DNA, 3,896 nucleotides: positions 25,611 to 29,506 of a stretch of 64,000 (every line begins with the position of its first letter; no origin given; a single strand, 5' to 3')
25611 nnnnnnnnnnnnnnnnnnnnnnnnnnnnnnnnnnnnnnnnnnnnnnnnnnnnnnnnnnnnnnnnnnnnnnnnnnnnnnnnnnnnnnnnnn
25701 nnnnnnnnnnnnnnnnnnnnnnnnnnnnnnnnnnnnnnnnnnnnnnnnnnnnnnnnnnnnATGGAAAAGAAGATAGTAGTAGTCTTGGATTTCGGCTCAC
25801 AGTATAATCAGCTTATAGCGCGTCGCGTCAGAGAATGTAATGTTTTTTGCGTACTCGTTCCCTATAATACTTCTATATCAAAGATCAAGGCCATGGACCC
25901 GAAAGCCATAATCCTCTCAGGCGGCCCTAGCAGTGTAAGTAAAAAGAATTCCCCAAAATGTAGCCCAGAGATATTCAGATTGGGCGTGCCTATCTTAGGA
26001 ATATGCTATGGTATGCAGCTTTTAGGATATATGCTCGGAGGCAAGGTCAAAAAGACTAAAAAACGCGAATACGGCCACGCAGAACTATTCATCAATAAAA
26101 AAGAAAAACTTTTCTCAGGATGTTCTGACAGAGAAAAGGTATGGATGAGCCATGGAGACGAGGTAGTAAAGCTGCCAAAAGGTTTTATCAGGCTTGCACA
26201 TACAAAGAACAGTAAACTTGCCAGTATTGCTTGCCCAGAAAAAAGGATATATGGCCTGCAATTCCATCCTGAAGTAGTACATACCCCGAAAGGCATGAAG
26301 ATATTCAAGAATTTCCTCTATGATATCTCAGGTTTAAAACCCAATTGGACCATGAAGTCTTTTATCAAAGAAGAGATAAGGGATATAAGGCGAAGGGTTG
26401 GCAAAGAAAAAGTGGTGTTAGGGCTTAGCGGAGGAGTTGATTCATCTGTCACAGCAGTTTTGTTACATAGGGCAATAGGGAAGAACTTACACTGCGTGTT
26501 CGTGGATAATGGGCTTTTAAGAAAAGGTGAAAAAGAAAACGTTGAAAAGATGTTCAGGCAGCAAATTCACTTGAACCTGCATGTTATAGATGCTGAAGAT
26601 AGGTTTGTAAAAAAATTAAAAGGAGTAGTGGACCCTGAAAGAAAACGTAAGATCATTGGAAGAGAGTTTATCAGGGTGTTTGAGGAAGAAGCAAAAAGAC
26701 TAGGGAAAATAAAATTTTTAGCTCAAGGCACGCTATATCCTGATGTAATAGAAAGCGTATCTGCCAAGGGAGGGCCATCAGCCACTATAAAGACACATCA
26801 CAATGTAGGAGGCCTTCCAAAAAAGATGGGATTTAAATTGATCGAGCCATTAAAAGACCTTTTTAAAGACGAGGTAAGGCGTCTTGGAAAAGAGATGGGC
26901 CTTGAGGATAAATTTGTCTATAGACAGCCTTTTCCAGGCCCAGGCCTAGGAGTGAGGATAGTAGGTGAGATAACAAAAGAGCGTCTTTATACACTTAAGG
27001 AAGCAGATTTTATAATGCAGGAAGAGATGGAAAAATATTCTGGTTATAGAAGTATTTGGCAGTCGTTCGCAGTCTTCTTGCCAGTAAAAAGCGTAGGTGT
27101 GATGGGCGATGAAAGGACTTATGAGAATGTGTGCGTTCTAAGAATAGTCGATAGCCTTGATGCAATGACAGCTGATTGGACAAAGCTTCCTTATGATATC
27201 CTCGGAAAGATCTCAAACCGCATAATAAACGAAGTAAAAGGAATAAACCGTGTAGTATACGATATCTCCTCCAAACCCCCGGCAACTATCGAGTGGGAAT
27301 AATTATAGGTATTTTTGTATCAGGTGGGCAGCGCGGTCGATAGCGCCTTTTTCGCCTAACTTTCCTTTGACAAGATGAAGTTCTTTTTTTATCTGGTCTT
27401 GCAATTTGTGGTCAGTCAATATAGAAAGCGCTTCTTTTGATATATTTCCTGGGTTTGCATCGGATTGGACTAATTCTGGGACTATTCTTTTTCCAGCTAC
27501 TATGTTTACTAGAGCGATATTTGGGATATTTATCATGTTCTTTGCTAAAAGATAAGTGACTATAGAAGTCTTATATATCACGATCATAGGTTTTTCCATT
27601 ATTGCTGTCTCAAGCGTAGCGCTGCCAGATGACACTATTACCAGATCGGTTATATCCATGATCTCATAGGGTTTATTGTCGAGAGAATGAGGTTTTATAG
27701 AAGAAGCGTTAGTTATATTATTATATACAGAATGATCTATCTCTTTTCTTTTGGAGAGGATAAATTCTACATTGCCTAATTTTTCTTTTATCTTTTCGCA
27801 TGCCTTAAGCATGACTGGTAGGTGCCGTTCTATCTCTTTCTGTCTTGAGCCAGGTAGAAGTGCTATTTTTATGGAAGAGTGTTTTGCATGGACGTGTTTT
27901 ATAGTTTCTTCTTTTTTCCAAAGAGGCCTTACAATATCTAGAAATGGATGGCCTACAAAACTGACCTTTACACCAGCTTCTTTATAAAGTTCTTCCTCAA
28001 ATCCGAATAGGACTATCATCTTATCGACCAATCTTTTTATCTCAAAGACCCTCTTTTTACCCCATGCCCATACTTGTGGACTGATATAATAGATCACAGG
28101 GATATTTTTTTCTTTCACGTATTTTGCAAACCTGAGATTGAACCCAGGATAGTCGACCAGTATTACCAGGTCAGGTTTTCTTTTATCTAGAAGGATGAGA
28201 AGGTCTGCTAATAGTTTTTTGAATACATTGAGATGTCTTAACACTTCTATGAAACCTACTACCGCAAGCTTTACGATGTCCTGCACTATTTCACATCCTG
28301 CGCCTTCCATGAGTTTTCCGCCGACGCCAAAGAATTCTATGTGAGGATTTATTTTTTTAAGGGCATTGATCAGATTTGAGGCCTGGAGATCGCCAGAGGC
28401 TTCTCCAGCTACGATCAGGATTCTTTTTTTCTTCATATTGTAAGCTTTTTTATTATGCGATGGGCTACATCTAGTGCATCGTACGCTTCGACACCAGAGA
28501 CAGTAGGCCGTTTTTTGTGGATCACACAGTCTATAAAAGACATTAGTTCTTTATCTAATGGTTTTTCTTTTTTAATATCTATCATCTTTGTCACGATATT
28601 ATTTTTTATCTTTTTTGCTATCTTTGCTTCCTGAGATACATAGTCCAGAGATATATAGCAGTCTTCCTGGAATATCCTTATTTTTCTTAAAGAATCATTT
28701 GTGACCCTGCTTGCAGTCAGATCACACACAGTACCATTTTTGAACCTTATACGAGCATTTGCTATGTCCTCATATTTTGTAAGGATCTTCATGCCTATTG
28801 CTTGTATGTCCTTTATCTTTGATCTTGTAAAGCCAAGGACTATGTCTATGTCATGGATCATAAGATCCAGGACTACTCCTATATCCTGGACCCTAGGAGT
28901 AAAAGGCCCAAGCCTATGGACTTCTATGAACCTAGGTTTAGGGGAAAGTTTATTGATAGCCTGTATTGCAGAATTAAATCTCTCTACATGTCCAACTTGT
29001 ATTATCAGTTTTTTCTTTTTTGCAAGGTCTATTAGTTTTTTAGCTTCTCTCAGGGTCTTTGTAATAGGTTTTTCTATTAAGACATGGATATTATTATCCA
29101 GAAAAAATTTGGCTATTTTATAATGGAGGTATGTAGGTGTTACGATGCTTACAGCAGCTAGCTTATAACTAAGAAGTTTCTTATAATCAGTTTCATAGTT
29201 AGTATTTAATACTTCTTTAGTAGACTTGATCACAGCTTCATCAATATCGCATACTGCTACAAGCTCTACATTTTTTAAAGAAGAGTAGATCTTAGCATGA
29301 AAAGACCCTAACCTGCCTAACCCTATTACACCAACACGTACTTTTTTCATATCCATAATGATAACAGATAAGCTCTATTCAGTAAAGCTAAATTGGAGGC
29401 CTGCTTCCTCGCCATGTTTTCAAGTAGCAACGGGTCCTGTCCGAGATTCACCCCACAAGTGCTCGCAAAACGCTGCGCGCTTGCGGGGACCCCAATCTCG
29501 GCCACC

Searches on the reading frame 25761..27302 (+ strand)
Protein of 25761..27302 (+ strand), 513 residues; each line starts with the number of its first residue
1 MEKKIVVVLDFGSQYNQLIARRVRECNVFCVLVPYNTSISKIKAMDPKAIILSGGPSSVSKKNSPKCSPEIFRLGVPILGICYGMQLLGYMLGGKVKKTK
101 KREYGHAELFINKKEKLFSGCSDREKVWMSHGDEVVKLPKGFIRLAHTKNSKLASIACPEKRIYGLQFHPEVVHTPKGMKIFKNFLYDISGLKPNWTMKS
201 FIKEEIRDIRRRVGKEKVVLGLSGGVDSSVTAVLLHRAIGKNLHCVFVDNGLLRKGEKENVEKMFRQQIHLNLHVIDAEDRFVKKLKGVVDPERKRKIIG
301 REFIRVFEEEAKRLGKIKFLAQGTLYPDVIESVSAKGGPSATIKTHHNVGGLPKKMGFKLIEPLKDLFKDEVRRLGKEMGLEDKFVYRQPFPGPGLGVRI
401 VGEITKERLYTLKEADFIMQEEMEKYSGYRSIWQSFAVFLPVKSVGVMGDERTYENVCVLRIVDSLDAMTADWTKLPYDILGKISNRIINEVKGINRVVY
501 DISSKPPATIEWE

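Call 54: search_protein_families(library=pfam, proteins=[window:25761-27302:+])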
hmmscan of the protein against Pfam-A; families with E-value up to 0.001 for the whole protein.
window:25761-27302:+ (513 aa): 8 families
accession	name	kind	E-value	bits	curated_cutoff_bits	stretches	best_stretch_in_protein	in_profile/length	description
PF00117.34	GATase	-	2.9e-50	171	22.8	1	7-188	1-189/190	Glutamine amidotransferase class-I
PF00958.27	GMP_synt_C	-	1.3e-44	150.6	27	1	421-512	1-92/92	GMP synthase C terminal domain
PF02540.23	NAD_synthase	-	6.6e-11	42.2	21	1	203-280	6-83/242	NAD synthase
PF07722.19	Peptidase_C26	-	2.1e-08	34.7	20.5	1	70-171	100-219/219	Peptidase C26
PF03054.22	tRNA_Me_trans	-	2.1e-06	28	20.6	1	217-253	2-37/202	tRNA methyl transferase HUP domain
PF00764.25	Arginosuc_synth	-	8.4e-05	23.1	27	1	217-285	1-68/162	Arginosuccinate synthase N-terminal HUP domain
PF06508.19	QueC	-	0.00015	21.8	22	0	217-279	1-61/210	Queuosine biosynthesis protein QueC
PF02568.20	ThiI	-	0.00022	21.3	20.5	1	215-315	3-108/197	Thiamine biosynthesis protein (ThiI)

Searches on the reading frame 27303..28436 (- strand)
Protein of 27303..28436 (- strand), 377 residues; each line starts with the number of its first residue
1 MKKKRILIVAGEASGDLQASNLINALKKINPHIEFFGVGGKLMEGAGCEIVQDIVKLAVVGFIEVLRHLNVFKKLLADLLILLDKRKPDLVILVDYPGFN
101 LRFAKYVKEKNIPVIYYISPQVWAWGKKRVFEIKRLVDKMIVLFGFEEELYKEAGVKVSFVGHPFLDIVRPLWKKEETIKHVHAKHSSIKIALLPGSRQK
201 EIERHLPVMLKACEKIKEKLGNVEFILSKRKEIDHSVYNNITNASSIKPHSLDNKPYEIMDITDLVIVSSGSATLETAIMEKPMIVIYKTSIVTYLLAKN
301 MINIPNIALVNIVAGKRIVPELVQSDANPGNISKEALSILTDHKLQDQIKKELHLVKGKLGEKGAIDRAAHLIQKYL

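Call 26: search_protein_families(library=pfam, proteins=[window:27303-28436:-])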
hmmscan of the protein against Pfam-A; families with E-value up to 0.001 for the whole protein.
window:27303-28436:- (377 aa): 2 families
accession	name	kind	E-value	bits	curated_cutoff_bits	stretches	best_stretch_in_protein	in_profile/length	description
PF02684.21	LpxB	-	2.4e-94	316.7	22.6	1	6-351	1-350/374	Lipid-A-disaccharide synthetase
PF04007.18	DUF354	-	0.00048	19.8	22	1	202-298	204-299/349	Protein of unknown function (DUF354)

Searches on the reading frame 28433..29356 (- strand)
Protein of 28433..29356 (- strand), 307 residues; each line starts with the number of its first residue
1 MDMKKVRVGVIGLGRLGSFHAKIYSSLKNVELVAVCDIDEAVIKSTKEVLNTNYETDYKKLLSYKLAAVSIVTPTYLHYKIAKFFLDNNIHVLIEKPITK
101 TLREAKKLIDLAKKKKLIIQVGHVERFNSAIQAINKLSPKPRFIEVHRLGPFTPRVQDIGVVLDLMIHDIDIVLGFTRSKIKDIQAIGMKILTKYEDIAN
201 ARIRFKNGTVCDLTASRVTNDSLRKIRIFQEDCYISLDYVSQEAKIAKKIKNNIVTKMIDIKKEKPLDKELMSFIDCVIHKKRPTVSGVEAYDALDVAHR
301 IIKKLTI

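Call 26: search_protein_families(library=pfam, proteins=[window:28433-29356:-])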
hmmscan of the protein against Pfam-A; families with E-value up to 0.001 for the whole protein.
window:28433-29356:- (307 aa): 2 families
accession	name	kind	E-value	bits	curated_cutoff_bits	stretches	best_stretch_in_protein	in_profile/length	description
PF01408.29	GFO_IDH_MocA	-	1.3e-27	97.3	24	1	6-123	1-120/120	Oxidoreductase family, NAD-binding Rossmann fold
PF22725.1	GFO_IDH_MocA_C3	-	5.6e-10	39.7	27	1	158-229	42-117/124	GFO/IDH/MocA C-terminal domain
